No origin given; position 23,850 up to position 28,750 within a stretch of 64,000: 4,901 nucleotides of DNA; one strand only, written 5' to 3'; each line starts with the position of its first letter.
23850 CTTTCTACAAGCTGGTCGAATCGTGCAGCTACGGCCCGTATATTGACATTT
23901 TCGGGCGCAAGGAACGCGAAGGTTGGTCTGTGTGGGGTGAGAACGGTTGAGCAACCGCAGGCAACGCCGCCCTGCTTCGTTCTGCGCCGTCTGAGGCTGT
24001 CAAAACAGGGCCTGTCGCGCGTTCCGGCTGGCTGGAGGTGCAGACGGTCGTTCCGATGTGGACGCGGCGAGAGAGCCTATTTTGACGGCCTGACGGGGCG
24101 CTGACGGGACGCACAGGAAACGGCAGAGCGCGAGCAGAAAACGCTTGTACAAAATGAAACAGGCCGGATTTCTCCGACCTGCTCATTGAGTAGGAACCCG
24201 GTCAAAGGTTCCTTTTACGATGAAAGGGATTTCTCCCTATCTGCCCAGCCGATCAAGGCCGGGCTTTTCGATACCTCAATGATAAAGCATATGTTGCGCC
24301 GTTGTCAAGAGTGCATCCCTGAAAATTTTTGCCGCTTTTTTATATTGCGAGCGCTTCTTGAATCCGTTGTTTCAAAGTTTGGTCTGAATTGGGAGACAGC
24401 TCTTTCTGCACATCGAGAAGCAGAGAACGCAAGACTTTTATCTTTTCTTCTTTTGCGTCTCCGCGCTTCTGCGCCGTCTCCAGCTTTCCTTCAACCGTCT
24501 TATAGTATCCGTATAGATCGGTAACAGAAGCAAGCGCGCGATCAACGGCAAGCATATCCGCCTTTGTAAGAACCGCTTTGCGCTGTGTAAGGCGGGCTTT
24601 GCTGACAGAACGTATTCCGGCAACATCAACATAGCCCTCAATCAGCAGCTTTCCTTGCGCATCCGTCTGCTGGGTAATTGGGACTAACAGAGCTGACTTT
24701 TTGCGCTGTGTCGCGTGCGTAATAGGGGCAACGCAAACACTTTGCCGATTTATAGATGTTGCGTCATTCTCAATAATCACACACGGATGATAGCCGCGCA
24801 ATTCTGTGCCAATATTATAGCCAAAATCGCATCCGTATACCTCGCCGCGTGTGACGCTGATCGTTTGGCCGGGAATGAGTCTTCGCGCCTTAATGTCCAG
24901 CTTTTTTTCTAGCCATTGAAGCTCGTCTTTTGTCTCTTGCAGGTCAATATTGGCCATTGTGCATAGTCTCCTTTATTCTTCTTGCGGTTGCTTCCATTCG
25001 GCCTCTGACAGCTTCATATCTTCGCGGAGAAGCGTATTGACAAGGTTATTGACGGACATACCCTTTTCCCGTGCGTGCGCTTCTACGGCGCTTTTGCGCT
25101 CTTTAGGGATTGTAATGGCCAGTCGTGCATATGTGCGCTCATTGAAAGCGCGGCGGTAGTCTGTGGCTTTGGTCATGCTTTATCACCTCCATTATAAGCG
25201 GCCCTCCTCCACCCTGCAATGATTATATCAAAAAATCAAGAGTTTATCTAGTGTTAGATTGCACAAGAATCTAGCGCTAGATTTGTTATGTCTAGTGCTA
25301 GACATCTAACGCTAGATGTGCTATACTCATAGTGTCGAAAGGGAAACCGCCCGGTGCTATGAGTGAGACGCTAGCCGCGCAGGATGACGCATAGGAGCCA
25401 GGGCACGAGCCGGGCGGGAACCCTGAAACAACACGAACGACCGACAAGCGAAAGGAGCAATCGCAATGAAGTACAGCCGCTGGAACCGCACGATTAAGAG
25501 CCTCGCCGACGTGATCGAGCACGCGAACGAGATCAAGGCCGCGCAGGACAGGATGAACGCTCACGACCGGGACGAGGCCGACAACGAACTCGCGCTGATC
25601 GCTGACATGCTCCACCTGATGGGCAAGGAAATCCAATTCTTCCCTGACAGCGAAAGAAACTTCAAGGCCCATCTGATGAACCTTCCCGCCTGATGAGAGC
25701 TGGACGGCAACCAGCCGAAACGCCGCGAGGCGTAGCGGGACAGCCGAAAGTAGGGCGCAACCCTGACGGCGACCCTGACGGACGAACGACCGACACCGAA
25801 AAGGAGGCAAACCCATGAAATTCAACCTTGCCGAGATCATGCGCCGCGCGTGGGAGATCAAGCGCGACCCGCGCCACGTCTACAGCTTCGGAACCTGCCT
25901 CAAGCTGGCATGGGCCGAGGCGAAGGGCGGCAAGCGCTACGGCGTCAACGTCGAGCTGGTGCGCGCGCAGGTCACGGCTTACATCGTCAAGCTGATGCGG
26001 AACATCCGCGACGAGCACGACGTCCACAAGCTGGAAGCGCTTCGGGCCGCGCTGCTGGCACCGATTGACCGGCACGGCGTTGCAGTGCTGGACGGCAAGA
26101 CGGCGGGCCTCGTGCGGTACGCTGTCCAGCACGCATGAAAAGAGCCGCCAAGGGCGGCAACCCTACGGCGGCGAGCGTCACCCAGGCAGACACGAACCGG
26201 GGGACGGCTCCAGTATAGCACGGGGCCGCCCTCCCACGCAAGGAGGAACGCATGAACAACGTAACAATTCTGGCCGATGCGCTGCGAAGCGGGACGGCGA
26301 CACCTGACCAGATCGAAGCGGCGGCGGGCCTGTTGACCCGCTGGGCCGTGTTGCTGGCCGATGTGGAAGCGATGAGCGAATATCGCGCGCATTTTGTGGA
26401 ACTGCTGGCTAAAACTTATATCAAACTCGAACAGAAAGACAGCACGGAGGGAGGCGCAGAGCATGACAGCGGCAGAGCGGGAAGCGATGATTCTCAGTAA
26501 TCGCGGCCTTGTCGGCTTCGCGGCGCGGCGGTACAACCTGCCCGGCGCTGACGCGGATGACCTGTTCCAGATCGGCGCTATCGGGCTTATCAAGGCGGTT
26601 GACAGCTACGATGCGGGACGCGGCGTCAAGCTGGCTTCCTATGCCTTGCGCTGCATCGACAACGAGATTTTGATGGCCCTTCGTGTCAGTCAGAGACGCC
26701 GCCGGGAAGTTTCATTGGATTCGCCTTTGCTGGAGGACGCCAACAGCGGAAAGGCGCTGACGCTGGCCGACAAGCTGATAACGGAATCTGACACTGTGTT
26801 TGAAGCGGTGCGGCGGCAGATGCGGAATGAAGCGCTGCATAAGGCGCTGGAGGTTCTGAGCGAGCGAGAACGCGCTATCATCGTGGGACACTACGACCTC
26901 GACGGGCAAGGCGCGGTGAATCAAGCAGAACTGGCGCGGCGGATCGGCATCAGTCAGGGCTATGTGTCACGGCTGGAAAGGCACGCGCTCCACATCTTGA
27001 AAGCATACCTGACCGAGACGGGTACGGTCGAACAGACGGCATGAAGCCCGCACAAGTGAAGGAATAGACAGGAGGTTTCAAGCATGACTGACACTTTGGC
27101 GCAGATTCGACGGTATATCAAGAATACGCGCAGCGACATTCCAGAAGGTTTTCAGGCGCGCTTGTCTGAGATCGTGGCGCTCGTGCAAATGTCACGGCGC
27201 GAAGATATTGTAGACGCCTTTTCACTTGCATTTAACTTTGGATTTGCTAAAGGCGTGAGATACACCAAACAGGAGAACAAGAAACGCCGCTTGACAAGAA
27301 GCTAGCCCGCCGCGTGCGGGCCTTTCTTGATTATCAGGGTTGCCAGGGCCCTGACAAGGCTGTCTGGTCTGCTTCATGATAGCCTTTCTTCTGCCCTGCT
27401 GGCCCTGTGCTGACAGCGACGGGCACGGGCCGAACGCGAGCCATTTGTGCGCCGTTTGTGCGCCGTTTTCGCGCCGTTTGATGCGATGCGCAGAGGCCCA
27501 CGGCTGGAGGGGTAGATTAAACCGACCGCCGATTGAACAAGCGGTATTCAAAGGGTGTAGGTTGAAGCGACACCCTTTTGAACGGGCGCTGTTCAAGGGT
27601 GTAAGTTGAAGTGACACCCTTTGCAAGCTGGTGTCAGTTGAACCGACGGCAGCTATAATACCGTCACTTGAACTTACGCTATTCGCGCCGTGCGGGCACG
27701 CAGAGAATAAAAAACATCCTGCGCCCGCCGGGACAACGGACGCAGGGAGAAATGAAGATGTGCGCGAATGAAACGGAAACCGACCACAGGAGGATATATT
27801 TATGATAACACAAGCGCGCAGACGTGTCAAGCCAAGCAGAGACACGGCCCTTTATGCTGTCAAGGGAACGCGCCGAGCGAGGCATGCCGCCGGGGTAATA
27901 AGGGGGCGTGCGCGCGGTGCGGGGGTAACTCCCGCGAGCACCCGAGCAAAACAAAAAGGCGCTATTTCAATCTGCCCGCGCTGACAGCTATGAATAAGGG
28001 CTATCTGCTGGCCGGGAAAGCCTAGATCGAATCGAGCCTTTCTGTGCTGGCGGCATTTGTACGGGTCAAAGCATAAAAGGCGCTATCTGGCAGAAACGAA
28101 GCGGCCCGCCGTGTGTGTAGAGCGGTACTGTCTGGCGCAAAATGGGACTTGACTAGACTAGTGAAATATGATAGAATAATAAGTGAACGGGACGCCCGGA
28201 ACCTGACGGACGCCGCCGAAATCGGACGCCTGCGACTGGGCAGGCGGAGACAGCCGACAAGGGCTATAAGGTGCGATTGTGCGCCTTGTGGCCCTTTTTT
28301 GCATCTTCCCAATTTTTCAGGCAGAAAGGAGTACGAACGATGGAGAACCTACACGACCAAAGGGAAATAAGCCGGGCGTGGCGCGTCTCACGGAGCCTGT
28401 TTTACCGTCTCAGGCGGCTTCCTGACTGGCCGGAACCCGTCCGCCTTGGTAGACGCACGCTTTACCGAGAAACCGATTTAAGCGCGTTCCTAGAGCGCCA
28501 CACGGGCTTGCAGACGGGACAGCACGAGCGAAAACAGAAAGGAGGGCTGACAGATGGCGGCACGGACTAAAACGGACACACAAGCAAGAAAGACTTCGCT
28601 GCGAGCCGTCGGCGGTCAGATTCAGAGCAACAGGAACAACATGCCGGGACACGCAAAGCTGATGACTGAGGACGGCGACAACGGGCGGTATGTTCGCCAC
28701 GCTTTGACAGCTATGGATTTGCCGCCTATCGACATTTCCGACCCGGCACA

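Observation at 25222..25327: Four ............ palindromes wire the TA promoter and the sigma-factor operon promoter to one operator array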

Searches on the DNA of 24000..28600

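Call 22: search_rna_families(source=window, start=24000, end=28600, threshold=evalue, max_evalue=1)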
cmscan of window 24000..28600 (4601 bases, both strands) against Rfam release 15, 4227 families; matches with E-value up to 1: 0.
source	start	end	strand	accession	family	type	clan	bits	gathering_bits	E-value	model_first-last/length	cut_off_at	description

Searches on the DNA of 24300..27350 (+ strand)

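Call 11: search_dna_similar(query=window:24300-27350:+, collection=phages, mode=distant)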
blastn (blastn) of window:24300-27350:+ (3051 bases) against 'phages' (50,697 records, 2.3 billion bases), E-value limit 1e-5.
Records with a match: 1; places in all: 1; records where one place covers at least 80% of the query: 0.
Best place of each record, by identity: 60-80% 1.
By first word of the organism name: Bacteriophage 1.
By host as written in the record: - 1.
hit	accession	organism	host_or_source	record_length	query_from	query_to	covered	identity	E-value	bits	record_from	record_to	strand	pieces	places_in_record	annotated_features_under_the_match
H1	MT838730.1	Bacteriophage sp.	human fecal samples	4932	2254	2376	4%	75.0%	4e-11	78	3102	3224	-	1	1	record has no annotation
